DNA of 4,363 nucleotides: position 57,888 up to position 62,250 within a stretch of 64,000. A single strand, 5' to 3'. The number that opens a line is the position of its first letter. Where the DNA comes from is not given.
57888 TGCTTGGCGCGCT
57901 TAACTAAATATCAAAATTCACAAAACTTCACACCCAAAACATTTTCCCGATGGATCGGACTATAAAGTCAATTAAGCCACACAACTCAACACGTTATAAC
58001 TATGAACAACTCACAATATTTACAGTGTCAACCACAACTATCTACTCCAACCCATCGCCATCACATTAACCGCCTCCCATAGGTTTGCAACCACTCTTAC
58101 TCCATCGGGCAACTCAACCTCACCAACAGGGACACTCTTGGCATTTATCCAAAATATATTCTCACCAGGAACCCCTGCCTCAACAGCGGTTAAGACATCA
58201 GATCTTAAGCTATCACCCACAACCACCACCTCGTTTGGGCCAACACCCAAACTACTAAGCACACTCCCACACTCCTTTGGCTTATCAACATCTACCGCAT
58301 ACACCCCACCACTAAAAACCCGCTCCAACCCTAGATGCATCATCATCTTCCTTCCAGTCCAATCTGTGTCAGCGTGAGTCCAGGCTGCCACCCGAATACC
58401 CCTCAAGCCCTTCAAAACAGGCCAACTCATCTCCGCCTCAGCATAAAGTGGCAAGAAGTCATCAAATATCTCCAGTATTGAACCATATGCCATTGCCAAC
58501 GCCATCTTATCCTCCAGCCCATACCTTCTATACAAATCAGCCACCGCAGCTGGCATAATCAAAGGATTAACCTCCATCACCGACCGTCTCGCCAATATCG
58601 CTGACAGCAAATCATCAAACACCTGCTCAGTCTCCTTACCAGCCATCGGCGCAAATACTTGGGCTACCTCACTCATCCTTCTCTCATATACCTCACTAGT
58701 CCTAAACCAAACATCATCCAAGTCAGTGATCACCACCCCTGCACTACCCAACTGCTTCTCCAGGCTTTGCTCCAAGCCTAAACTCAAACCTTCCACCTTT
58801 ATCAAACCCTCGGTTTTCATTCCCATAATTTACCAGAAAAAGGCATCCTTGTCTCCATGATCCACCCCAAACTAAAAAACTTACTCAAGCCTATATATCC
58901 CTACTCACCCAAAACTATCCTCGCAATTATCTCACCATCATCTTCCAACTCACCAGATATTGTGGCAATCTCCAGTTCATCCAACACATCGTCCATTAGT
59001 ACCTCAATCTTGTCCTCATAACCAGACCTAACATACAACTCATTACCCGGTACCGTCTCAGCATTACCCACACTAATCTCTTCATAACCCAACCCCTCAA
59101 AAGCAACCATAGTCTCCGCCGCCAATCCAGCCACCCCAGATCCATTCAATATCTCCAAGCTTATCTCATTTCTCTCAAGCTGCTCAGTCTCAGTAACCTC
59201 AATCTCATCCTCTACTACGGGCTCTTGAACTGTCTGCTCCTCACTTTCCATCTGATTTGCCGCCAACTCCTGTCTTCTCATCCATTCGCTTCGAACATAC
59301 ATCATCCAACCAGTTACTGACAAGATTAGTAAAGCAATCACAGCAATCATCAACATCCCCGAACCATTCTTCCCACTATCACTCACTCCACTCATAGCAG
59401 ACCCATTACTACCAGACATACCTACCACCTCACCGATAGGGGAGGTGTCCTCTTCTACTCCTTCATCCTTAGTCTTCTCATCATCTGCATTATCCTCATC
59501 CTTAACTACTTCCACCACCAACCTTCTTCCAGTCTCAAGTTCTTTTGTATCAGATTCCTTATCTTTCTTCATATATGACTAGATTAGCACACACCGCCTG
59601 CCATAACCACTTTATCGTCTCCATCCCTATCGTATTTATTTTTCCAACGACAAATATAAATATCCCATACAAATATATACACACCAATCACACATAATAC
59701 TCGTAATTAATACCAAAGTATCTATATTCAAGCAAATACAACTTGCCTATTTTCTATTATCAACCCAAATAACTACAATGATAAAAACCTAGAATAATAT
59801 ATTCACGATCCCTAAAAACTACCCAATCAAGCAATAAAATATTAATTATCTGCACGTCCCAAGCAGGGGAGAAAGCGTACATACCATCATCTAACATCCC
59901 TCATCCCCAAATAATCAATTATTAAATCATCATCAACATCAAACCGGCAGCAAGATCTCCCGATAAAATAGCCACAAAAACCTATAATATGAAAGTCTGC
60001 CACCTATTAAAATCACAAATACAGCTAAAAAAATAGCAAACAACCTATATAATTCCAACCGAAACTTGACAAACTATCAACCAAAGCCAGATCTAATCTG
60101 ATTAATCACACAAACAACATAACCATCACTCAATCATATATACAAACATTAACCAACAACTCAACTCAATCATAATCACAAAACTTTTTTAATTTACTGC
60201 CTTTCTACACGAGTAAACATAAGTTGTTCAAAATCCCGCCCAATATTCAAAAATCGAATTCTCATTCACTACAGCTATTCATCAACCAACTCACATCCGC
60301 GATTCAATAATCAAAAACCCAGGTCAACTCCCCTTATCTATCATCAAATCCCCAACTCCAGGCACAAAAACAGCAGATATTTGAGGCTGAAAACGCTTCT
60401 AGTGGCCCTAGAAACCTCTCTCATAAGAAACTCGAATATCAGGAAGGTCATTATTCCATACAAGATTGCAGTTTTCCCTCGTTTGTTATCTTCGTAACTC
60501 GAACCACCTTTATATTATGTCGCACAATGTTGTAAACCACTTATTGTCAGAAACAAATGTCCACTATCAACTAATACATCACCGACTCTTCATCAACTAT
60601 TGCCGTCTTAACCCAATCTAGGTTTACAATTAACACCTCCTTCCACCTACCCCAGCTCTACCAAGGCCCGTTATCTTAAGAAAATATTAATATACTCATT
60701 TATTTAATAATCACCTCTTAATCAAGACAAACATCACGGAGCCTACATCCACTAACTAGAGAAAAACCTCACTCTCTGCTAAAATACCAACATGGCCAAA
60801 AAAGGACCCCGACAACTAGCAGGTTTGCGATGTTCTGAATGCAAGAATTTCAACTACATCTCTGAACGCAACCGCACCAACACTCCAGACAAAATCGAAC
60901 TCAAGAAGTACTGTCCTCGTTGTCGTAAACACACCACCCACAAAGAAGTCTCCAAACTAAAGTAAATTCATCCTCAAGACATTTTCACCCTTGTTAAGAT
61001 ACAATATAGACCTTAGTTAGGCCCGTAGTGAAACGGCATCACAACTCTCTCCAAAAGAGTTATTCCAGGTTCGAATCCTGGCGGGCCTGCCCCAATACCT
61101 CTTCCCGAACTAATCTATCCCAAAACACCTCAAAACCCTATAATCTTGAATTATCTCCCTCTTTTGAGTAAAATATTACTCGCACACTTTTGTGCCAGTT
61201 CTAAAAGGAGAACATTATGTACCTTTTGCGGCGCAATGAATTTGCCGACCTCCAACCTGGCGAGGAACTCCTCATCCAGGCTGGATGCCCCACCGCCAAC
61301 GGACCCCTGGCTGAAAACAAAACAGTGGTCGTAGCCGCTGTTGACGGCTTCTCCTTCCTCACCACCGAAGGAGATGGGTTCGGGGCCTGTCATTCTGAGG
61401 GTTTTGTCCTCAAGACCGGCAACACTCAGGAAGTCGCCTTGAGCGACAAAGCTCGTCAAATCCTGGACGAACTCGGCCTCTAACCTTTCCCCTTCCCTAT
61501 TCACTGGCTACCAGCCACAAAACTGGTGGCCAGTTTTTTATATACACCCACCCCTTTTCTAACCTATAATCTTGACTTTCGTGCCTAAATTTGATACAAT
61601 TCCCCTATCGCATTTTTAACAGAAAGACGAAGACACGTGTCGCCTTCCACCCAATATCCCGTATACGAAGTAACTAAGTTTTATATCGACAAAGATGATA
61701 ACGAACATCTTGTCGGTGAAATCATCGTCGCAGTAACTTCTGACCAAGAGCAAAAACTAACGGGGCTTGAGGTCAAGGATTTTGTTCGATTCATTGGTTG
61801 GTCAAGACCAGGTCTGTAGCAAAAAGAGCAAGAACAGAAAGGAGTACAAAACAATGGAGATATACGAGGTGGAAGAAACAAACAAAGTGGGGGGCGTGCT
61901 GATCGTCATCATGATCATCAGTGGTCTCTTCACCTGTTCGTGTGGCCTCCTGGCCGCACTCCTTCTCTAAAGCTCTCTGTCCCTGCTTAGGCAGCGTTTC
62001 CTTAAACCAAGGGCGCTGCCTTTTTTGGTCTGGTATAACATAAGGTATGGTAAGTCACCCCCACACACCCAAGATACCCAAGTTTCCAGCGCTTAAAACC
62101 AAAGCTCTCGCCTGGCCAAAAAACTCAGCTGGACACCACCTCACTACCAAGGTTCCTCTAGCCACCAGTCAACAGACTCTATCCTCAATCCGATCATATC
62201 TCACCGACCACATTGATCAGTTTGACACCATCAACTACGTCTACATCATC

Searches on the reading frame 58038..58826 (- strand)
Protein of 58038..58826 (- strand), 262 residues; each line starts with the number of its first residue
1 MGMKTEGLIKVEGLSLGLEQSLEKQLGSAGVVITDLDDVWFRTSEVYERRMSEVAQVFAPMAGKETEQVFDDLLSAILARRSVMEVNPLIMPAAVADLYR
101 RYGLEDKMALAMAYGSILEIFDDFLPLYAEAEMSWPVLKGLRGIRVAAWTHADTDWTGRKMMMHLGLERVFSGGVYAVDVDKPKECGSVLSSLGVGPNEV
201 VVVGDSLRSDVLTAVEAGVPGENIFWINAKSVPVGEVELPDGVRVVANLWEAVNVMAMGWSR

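Call 12: search_protein_families(library=pfam, proteins=[window:58038-58826:-], max_evalue=0.1)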
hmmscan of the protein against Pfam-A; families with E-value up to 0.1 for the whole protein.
window:58038-58826:- (262 aa): 3 families
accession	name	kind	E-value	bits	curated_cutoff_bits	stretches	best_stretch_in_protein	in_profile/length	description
PF00702.32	Hydrolase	-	5.8e-08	33.8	26.4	1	32-218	4-191/191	haloacid dehalogenase-like hydrolase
PF13242.12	Hydrolase_like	-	2.6e-05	24.5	22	1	189-219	13-43/75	HAD-hyrolase-like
PF13419.12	HAD_2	-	0.00012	22.7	23.8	1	142-219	94-173/178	Haloacid dehalogenase-like hydrolase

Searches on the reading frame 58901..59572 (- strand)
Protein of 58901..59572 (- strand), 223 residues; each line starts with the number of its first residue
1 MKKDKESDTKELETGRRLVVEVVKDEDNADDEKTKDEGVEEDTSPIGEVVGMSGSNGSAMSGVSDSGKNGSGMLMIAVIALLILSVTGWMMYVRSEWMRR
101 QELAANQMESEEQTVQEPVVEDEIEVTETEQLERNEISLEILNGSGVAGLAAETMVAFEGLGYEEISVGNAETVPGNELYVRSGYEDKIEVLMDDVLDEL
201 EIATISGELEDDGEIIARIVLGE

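Call 12: search_protein_families(library=pfam, proteins=[window:58901-59572:-], max_evalue=0.1)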
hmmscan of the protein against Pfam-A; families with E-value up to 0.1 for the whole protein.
window:58901-59572:- (223 aa): 1 family
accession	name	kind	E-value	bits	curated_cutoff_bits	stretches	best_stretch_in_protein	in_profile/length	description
PF13399.11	LytR_C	-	3.6e-06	28.3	22.2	1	137-222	2-83/86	LytR cell envelope-related transcriptional attenuator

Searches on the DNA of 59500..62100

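Call 107: search_rna_families(source=window, start=59500, end=62100, threshold=evalue, max_evalue=1)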
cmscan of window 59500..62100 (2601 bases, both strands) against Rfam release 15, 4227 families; matches with E-value up to 1: 1.
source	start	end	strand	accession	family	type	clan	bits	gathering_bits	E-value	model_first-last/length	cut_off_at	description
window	61019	61089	+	RF00005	tRNA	Gene; tRNA;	CL00001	63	29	1.1e-12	1-71/71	no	tRNA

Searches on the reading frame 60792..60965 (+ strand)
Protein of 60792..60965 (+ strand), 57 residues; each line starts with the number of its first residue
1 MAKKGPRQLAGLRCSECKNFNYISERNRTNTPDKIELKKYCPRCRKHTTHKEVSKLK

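Call 12: search_protein_families(library=pfam, proteins=[window:60792-60965:+], max_evalue=0.1)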
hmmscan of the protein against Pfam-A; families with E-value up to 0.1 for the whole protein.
window:60792-60965:+ (57 aa): 6 families
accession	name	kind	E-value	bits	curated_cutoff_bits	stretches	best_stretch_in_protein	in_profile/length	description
PF00471.26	Ribosomal_L33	-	6.5e-21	74.9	25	1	11-53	4-46/47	Ribosomal protein L33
PF13248.11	Zn_ribbon_3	-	0.0052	16.7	27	0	12-27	3-16/26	zinc-ribbon domain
PF23137.1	HVO_0758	-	0.035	14.4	27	1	12-46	21-50/55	HVO_0758 mu-protein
PF23145.1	Zf_2nd_IFT121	-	0.048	13.8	25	0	40-57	18-35/45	IFT121, second zinc finger domain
PF19134.6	DUF5817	-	0.055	13.9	31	0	14-54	6-37/57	Domain of unknown function (DUF5817)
PF23549.1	Zn_ribbon_GRF_2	-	0.074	13.3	27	0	40-54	3-17/45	GRF-like zinc ribbon domain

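Call 77: find_related_loci(query=window:60792-60965:+, collection=metagenome_contigs, flank=4000)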
Query window:60792-60965:+ (57 aa) in metagenome_contigs; peptide patterns used: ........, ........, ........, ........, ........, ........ (x = any residue, [..] = any of these).
600 stretches matched a pattern (row limit reached: there are more); 552 encode a relative of the query (tblastn E <= 1e-3); the best 80 are kept; 80 distinct loci.
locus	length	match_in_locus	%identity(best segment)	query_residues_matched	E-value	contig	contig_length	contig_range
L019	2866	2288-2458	98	1-57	2e-34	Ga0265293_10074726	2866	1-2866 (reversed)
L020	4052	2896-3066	93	1-57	3e-33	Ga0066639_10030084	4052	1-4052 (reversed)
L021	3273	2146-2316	93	1-57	3e-33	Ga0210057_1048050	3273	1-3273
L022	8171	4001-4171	82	1-57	2e-29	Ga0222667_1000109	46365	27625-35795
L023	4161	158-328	82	1-57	2e-29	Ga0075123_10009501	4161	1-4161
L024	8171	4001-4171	82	1-57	2e-29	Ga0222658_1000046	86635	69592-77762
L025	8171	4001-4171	79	1-57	1e-28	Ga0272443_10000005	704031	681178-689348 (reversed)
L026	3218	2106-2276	77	1-57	1e-26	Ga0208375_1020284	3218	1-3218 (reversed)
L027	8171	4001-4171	75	1-57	3e-25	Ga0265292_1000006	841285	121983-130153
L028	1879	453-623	75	1-57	4e-25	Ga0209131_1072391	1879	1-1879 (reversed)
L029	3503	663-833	75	1-57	3e-25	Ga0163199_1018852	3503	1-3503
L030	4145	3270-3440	68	1-57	7e-25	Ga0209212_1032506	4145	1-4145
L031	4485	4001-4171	68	1-57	6e-25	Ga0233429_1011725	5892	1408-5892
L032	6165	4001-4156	77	1-52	7e-25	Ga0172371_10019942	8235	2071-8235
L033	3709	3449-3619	72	1-57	9e-25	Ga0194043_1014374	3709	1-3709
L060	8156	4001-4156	69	1-52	1e-23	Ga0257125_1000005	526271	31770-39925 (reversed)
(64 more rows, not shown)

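Call 100: search_protein_families(library=pfam, proteins=[L022:4360-4701:+, L022:4688-5023:+, L022:5102-5368:+, L022:5365-5625:+, L022:5707-6291:+, L022:6294-6986:+, L022:7023-7325:+, L025:4349-4936:-, L025:4982-5332:-, L025:5385-5702:+], max_evalue=0.001)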
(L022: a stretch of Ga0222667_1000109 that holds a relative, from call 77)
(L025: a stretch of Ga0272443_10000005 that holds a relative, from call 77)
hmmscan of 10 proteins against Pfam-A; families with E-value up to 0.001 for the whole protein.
L022:4360-4701:+ (113 aa): 2 families
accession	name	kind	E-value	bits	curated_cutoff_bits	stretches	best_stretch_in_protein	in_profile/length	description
PF01909.29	NTP_transf_2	-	2e-13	51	21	1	36-105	14-85/93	Nucleotidyltransferase domain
PF18765.7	Polbeta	-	1.1e-11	45.2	26.9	1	29-113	5-91/93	Polymerase beta, Nucleotidyltransferase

L022:4688-5023:+ (111 aa): 1 family
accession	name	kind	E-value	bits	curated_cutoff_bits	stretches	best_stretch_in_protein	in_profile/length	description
PF01934.22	HepT-like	-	1.5e-25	89.7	23.5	1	12-105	1-117/120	Ribonuclease HepT-like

L022:5102-5368:+ (88 aa): 0 families

L022:5365-5625:+ (86 aa): 0 families

L022:5707-6291:+ (194 aa): 0 families

L022:6294-6986:+ (230 aa): 1 family
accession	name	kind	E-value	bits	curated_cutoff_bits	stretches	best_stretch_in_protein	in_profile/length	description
PF08843.17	AbiEii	-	1.7e-22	81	22.5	1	14-170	2-187/238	Nucleotidyl transferase AbiEii toxin, Type IV TA system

L022:7023-7325:+ (100 aa): 1 family
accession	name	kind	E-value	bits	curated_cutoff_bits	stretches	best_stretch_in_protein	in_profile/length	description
PF14213.11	DUF4325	-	3.9e-12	46.1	23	1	25-87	2-64/64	STAS-like domain of unknown function (DUF4325)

L025:4349-4936:- (195 aa): 0 families

L025:4982-5332:- (116 aa): 2 families
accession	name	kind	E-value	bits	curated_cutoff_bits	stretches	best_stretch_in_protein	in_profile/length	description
PF03819.22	MazG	-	6.8e-12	45.9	22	1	36-105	9-71/74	MazG nucleotide pyrophosphohydrolase domain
PF06892.16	Phage_CP76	-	0.00042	20.6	26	1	30-85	89-143/146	Phage regulatory protein CII (CP76)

L025:5385-5702:+ (105 aa): 0 families

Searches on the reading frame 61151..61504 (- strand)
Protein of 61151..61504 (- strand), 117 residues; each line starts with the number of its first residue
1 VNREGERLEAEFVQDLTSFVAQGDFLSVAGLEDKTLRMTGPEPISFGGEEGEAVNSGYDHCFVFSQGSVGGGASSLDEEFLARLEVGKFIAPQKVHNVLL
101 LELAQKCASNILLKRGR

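Call 12: search_protein_families(library=pfam, proteins=[window:61151-61504:-], max_evalue=0.1)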
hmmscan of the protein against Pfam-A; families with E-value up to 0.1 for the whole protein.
window:61151-61504:- (117 aa): 0 families
